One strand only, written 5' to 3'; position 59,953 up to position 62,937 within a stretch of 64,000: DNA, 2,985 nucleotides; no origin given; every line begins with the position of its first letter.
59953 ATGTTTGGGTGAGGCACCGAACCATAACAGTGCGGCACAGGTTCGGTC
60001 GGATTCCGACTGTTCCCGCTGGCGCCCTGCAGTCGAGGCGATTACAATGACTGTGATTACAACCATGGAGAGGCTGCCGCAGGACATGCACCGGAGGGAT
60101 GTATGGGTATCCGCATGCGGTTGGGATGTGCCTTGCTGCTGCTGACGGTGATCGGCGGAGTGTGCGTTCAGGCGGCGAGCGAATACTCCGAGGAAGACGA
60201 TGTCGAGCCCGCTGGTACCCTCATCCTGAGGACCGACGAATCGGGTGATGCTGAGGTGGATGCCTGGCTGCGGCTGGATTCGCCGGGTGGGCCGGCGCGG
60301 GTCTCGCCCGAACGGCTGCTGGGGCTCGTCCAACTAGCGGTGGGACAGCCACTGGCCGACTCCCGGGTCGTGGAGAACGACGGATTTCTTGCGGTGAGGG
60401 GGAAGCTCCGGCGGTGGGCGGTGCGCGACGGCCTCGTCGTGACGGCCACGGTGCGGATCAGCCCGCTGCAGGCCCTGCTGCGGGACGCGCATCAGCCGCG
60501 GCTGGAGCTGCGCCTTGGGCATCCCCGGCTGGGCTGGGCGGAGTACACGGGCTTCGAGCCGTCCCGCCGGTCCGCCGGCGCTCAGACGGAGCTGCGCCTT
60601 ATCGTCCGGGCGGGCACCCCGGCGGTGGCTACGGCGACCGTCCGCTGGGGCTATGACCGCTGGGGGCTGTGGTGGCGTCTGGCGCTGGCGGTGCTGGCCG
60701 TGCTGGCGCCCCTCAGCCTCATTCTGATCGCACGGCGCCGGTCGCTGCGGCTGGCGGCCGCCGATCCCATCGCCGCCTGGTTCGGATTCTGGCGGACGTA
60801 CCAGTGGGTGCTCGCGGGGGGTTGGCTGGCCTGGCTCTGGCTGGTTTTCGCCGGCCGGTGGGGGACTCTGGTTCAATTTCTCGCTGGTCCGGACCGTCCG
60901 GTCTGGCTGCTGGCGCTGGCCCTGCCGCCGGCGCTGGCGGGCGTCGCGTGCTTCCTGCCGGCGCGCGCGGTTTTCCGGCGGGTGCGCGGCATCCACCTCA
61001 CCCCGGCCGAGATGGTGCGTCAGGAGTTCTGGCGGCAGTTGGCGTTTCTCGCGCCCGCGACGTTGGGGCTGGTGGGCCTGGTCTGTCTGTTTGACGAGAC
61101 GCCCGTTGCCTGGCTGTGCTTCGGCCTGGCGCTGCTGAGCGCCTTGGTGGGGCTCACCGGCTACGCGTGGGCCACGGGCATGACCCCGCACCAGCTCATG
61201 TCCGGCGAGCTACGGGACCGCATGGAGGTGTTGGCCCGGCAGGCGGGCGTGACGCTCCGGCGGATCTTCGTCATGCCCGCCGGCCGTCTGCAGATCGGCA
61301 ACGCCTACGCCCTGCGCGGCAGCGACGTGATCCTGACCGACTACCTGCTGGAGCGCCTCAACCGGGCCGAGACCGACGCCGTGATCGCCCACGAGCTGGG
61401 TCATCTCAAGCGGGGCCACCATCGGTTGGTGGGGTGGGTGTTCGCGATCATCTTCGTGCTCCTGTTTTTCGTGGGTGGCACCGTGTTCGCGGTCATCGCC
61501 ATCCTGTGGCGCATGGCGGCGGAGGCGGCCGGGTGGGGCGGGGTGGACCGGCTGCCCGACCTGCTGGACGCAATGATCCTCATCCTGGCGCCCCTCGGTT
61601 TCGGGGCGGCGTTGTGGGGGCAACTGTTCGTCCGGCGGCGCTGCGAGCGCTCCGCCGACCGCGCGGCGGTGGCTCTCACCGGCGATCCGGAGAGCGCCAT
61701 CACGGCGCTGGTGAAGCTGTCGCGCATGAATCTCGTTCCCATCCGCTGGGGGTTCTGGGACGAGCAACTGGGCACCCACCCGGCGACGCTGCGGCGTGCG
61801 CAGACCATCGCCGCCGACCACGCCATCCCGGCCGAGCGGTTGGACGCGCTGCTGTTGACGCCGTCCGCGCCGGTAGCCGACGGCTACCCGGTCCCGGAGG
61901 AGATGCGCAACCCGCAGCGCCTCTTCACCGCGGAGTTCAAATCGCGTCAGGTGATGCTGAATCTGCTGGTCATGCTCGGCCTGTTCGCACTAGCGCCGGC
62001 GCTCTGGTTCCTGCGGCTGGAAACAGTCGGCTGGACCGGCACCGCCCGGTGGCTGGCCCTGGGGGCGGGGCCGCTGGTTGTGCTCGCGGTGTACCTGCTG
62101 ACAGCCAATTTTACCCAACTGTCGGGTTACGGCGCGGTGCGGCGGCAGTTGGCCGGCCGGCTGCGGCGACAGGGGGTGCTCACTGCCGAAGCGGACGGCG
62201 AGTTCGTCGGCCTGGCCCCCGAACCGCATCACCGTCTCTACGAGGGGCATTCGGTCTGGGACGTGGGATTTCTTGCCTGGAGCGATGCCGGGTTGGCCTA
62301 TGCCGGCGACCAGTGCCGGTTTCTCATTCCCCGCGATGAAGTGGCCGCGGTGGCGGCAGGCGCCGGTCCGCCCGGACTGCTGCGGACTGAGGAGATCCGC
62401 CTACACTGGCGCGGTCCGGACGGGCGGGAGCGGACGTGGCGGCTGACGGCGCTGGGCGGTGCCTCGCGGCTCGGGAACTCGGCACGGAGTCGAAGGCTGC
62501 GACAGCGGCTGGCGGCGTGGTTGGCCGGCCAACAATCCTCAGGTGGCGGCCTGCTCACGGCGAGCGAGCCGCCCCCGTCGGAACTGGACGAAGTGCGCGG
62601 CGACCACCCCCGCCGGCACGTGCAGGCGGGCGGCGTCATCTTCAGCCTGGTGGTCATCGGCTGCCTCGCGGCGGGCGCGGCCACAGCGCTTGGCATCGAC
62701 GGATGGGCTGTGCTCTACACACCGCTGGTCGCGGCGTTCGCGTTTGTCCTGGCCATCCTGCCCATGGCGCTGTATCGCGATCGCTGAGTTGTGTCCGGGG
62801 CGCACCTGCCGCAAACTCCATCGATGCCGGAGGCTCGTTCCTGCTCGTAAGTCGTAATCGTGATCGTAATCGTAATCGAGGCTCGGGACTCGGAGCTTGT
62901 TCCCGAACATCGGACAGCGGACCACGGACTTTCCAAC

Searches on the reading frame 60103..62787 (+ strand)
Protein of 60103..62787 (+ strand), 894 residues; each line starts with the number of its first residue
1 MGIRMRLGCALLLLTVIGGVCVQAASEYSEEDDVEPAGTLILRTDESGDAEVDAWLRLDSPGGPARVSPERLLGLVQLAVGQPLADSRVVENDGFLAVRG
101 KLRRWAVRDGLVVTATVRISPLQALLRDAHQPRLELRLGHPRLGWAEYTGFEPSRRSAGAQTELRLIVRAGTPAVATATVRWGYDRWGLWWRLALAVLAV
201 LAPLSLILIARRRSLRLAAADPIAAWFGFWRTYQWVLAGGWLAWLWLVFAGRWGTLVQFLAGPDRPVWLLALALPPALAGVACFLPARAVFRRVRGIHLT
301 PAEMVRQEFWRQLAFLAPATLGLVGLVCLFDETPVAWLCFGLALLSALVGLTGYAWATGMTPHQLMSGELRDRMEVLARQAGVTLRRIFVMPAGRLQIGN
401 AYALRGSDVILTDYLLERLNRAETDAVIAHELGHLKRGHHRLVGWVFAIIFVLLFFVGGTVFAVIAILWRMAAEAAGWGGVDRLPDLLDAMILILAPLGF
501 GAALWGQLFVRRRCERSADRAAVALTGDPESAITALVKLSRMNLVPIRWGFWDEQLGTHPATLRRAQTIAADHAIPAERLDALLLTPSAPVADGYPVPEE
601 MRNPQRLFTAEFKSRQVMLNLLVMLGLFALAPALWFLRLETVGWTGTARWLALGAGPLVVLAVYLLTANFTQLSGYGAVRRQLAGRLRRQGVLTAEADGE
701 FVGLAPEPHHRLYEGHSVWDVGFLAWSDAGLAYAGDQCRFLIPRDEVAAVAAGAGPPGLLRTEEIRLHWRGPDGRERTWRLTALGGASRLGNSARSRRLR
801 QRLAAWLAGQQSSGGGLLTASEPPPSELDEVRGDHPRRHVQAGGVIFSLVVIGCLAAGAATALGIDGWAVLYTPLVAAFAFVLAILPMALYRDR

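Call 68: find_encoding_contigs(protein=window:60103-62787:+, flank=10000, max_places=1)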
Protein window:60103-62787:+ (894 aa): 14 contigs read that carry it; 1 place shown.
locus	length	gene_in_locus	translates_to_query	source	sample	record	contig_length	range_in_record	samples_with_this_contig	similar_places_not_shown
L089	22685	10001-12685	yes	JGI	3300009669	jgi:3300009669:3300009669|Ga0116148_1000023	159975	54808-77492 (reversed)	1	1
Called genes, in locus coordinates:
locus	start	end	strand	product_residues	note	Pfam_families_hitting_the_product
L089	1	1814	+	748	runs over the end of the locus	PF07724:AAA_2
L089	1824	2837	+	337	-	-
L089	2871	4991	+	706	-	-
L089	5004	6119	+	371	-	-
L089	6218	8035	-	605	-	PF02254:TrkA_N, PF02026:RyR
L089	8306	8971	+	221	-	PF12833:HTH_18, PF00165:HTH_AraC (weak)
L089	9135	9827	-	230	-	-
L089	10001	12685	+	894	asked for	PF01435:Peptidase_M48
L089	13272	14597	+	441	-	PF13650:Asp_protease_2, PF13975:gag-asp_proteas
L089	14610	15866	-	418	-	PF03411:Peptidase_M74, PF01476:LysM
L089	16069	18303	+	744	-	PF00702:Hydrolase (faint)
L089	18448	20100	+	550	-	PF05170:AsmA, PF05359:DUF748, PF13116:YhdP (weak)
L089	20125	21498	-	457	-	PF13385:Laminin_G_3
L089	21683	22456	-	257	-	PF01925:TauE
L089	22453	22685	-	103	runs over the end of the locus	-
